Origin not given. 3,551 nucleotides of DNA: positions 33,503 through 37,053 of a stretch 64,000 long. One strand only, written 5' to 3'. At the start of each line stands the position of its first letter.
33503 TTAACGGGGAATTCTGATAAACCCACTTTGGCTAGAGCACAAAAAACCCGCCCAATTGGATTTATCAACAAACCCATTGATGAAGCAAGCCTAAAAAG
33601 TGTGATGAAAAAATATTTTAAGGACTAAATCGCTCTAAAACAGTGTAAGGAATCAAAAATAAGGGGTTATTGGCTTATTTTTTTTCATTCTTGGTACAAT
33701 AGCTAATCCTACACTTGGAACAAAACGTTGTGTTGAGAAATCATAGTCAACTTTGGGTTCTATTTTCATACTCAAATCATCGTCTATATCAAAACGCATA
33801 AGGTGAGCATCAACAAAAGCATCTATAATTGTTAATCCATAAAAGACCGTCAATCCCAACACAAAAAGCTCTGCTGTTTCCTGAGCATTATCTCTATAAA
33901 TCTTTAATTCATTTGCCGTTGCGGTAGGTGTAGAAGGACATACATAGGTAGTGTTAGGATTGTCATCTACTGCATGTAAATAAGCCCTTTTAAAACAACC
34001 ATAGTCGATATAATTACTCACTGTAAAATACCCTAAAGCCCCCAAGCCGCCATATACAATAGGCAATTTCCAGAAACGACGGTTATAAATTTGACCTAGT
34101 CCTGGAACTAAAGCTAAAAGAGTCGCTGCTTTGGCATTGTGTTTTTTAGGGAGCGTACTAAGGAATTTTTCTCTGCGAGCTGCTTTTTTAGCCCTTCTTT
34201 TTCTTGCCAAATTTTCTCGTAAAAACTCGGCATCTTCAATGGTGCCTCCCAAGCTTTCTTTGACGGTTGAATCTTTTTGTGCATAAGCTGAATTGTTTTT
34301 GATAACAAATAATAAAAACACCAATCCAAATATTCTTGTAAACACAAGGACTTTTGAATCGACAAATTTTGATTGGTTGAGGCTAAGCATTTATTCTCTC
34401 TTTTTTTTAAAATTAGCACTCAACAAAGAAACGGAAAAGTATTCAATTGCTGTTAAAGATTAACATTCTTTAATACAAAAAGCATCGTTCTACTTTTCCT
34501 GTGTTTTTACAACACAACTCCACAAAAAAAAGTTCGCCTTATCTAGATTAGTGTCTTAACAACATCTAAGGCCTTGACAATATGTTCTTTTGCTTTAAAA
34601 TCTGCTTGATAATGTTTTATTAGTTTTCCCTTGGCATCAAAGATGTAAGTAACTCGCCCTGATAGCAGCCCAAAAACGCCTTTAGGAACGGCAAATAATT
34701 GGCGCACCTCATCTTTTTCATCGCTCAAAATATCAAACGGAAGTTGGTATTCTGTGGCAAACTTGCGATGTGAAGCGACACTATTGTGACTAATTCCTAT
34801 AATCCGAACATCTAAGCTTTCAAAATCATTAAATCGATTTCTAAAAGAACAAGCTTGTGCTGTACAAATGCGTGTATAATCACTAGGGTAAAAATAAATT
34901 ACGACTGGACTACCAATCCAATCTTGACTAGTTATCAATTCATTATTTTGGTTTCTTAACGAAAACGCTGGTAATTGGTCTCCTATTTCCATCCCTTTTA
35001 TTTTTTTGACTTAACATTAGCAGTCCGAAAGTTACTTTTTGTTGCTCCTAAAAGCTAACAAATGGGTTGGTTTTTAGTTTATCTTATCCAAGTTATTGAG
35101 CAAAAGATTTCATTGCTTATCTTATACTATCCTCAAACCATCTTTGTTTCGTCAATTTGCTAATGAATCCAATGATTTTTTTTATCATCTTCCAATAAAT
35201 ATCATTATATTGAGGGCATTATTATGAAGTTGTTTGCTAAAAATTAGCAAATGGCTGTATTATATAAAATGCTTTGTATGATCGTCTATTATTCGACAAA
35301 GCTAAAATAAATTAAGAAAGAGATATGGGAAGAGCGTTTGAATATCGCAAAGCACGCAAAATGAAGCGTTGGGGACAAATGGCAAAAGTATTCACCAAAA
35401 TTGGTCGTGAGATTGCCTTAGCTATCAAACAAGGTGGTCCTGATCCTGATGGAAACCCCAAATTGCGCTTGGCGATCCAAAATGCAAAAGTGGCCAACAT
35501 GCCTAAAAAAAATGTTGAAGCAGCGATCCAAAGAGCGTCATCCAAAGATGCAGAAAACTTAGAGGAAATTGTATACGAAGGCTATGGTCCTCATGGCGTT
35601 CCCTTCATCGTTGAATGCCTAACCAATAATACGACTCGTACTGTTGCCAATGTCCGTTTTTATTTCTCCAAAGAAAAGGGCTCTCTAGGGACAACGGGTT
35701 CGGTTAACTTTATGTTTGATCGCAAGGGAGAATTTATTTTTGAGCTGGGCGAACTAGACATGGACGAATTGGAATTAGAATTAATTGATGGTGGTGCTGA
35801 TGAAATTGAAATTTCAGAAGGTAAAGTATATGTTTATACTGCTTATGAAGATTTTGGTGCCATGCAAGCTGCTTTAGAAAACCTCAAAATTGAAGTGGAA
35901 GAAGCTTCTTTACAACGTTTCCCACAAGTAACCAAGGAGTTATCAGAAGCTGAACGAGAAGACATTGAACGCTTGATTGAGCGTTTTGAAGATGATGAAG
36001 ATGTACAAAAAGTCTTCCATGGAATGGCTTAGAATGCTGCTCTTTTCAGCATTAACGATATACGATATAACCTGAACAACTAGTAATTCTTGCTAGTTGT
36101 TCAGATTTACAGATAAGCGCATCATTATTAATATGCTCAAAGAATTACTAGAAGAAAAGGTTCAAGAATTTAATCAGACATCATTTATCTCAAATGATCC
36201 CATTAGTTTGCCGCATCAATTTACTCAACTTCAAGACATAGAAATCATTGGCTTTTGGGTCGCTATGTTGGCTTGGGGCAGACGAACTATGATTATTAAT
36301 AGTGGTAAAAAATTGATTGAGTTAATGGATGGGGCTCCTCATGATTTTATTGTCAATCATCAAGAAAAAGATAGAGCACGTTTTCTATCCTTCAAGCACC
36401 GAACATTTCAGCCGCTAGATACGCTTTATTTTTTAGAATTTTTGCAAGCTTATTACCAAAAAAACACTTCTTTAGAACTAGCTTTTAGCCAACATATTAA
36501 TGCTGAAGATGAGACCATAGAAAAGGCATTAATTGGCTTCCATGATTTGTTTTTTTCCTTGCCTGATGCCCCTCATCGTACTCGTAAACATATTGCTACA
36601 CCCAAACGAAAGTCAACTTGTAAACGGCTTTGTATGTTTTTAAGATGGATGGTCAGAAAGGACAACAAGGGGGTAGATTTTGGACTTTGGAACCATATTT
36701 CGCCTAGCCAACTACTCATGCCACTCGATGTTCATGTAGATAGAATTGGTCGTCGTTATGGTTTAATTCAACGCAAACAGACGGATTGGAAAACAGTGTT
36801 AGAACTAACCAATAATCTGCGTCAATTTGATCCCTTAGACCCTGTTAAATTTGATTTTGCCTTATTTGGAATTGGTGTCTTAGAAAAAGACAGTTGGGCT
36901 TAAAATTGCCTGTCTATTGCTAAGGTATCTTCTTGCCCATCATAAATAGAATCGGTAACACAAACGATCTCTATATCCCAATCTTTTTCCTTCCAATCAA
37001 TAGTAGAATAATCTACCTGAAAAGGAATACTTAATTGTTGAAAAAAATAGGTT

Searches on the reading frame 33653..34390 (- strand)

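Call 16: search_protein_families(library=pfam, proteins=[window:33653-34390:-], max_evalue=0.001)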
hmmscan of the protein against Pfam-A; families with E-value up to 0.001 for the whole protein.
window:33653-34390:- (245 aa): 1 family
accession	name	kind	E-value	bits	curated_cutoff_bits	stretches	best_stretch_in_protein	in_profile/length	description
PF18935.5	DUF5683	-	2.7e-41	141.5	26.7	1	83-228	3-146/151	Family of unknown function (DUF5683)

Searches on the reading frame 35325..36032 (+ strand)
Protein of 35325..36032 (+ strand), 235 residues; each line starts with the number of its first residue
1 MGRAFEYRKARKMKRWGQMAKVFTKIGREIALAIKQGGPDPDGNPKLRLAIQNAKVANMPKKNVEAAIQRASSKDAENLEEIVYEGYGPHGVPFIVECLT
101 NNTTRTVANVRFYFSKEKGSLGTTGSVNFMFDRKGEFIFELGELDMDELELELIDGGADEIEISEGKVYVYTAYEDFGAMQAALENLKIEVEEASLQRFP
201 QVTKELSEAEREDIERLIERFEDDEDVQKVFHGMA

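Call 16: search_protein_families(library=pfam, proteins=[window:35325-36032:+], max_evalue=0.001)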
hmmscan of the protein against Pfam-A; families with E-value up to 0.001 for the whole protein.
window:35325-36032:+ (235 aa): 2 families
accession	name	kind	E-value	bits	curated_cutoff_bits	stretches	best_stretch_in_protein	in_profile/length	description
PF01709.26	Transcrip_reg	-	9.7e-52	175.3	27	1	79-233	1-159/160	TACO1/YebC second and third domain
PF20772.2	TACO1_YebC_N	-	5.8e-27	94.4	36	1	4-73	2-72/73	TACO1/YebC protein N-terminal domain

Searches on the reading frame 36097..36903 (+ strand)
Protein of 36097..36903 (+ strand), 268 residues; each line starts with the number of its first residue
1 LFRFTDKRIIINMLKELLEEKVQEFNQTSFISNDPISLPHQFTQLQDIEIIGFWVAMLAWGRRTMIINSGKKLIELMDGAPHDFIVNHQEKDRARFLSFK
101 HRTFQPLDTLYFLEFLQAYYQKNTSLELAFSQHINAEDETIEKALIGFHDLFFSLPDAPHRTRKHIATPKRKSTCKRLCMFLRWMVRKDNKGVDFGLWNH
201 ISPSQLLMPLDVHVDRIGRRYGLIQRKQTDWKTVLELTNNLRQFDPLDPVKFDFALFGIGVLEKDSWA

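Call 16: search_protein_families(library=pfam, proteins=[window:36097-36903:+], max_evalue=0.001)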
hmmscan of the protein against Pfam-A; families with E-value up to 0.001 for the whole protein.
window:36097-36903:+ (268 aa): 1 family
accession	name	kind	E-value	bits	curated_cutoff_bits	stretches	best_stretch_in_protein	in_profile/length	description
PF09674.15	DUF2400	-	2.8e-86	289.6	25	1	34-261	1-224/225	Protein of unknown function (DUF2400)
